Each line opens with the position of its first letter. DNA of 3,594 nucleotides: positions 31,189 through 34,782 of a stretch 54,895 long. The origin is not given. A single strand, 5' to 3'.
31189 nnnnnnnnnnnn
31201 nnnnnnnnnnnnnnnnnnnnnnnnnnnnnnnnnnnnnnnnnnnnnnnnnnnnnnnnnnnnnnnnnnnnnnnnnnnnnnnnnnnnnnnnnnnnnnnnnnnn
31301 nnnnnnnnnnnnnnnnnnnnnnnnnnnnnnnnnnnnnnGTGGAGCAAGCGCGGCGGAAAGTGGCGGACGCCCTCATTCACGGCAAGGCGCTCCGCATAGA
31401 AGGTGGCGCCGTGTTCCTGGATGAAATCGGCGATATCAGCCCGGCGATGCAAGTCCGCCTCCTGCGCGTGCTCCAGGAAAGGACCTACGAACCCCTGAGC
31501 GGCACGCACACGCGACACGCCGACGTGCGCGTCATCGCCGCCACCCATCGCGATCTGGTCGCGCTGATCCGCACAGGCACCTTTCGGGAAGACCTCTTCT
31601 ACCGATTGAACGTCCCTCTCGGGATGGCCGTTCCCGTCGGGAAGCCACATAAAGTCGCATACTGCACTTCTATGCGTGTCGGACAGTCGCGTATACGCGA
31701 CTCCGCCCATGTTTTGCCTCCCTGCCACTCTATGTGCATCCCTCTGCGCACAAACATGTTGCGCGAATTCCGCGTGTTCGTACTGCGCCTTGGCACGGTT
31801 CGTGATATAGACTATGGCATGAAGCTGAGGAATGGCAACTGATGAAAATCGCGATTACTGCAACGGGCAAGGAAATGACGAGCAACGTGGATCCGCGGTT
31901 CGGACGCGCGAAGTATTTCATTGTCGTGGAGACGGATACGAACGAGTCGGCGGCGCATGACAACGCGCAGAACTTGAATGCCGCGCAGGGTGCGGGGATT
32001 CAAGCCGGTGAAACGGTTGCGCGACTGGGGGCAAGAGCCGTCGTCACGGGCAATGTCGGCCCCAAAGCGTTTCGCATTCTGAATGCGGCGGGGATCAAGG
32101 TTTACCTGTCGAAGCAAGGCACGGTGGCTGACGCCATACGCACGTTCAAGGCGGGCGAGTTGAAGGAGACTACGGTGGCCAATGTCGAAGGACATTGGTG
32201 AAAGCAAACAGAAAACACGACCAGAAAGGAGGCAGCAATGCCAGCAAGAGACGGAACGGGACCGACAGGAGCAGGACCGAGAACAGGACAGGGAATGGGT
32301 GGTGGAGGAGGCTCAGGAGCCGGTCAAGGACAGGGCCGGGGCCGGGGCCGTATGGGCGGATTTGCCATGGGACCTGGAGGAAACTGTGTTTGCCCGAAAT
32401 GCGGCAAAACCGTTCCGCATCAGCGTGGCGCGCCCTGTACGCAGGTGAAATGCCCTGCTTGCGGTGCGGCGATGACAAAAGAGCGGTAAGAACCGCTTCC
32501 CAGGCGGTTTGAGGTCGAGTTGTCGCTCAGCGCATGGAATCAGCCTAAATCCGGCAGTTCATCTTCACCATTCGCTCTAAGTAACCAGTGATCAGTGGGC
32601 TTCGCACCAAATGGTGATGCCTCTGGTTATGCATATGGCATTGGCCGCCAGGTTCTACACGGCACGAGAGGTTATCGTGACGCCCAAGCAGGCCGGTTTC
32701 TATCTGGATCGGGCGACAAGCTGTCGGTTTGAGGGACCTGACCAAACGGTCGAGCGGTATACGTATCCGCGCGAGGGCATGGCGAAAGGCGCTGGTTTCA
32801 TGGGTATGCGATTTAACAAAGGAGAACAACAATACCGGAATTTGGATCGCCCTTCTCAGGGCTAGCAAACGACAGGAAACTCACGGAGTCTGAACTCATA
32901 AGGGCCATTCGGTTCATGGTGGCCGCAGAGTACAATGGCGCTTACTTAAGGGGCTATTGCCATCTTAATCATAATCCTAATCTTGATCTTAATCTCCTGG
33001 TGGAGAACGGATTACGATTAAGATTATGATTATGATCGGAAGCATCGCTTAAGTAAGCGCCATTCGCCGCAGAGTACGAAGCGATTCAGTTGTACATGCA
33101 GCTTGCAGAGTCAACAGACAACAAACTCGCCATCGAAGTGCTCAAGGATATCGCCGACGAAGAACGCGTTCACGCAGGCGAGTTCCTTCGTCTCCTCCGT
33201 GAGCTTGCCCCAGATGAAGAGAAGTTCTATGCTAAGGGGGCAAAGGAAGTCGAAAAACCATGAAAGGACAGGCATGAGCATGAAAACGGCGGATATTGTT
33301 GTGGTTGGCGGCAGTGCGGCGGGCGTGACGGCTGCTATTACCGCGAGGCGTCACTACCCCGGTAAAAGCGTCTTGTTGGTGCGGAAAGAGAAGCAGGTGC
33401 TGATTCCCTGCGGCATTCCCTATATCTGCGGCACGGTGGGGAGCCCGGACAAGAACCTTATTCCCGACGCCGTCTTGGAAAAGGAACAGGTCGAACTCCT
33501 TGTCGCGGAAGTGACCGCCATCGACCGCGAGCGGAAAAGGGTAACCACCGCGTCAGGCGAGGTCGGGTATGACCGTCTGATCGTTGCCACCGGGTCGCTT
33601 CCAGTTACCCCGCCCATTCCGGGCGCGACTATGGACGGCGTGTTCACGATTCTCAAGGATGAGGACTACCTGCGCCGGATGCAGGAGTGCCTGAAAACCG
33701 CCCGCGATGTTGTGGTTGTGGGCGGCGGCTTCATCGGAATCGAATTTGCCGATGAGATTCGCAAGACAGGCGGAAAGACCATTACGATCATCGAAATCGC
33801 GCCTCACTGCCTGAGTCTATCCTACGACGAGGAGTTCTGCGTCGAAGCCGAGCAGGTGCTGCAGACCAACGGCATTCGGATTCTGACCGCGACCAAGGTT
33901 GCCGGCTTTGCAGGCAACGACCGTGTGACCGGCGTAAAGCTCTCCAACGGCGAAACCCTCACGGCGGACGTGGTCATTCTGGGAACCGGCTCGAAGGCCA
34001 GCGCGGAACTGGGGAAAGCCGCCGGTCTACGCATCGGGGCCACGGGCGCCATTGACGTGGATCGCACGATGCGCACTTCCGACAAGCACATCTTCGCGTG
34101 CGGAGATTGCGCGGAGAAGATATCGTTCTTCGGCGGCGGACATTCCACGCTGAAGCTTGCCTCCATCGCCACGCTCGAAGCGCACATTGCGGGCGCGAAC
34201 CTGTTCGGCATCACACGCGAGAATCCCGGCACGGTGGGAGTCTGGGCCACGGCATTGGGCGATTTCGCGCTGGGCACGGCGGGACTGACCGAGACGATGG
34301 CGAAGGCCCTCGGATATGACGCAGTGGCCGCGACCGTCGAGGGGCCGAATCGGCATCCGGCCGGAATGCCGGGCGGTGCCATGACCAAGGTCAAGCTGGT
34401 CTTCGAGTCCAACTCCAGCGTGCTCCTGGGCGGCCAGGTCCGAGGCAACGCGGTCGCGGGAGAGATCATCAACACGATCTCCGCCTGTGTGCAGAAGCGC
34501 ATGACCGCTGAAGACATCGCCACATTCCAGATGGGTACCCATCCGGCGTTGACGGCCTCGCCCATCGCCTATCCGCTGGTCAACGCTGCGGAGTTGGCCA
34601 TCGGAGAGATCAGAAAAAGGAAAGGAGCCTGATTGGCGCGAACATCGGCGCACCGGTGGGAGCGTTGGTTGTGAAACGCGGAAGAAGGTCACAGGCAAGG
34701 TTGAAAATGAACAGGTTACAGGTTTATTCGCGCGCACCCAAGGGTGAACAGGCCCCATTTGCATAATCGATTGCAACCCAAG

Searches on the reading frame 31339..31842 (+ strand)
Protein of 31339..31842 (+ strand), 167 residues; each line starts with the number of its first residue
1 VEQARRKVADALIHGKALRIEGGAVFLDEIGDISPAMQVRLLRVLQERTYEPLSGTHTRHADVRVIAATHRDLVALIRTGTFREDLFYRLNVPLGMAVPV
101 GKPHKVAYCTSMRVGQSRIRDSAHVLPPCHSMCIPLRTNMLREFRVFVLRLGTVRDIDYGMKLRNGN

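Call 12: search_protein_families(library=pfam, proteins=[window:31339-31842:+], max_evalue=0.001)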
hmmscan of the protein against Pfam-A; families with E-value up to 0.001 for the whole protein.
window:31339-31842:+ (167 aa): 3 families
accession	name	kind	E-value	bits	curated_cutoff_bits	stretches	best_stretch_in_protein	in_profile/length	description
PF00158.32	Sigma54_activat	-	6.5e-27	94.7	20.2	1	14-92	86-164/168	Sigma-54 interaction domain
PF14532.12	Sigma54_activ_2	-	1.1e-05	26.1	25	1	20-90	68-128/138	Sigma-54 interaction domain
PF07728.20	AAA_5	-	1.1e-05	26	22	1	16-71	65-123/139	AAA domain (dynein-related subfamily)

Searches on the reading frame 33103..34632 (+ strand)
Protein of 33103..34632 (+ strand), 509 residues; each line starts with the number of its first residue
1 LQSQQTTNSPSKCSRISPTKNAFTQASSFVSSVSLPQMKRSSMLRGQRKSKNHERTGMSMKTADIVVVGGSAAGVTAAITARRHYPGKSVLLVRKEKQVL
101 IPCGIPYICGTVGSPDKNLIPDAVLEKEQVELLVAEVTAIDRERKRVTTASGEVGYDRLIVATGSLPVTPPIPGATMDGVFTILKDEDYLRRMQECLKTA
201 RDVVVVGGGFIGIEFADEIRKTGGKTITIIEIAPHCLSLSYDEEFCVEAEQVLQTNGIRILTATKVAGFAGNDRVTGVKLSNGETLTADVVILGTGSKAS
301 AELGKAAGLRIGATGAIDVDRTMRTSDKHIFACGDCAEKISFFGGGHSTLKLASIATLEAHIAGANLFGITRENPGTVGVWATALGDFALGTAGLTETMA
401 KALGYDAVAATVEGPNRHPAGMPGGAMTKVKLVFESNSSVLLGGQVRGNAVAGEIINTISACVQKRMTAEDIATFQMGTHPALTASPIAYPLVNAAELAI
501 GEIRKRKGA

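Call 12: search_protein_families(library=pfam, proteins=[window:33103-34632:+], max_evalue=0.001)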
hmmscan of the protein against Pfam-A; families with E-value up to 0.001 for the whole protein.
window:33103-34632:+ (509 aa): 12 families
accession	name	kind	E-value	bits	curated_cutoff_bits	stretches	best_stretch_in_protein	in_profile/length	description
PF07992.20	Pyr_redox_2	-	7e-59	200.1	26.1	1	64-356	2-287/291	Pyridine nucleotide-disulphide oxidoreductase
PF00070.33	Pyr_redox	-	2.9e-17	63.4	22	1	203-282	2-81/82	Pyridine nucleotide-disulphide oxidoreductase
PF02852.28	Pyr_redox_dim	-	5e-14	52.9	25.3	1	386-484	7-103/110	Pyridine nucleotide-disulphide oxidoreductase, dimerisation domain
PF13738.12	Pyr_redox_3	-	4.2e-12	46.4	30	1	135-334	102-305/305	Pyridine nucleotide-disulphide oxidoreductase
PF03486.20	HI0933_like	-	9.3e-10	38.8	50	0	252-313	118-181/244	HI0933-like protein Rossmann domain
PF01266.30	DAO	-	7.3e-09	36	27.9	1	242-308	148-214/353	FAD dependent oxidoreductase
PF12831.13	FAD_oxidored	-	5.3e-08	33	27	1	64-97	1-32/416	FAD dependent oxidoreductase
PF13450.12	NAD_binding_8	-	4e-07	30.6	21.9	0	205-242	1-37/68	NAD(P)-binding Rossmann-like domain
PF01134.28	GIDA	-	5.4e-06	26.2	22.1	0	252-303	105-158/391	Glucose inhibited division protein A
PF13434.12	Lys_Orn_oxgnase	-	9.1e-05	22.2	21.3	0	150-223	142-211/339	L-lysine 6-monooxygenase/L-ornithine 5-monooxygenase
PF01946.23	Thi4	-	0.00036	20.3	26.2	0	60-94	15-48/235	Thi4 family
PF00890.30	FAD_binding_2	-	0.00047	19.9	20.4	0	64-98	1-33/414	FAD binding domain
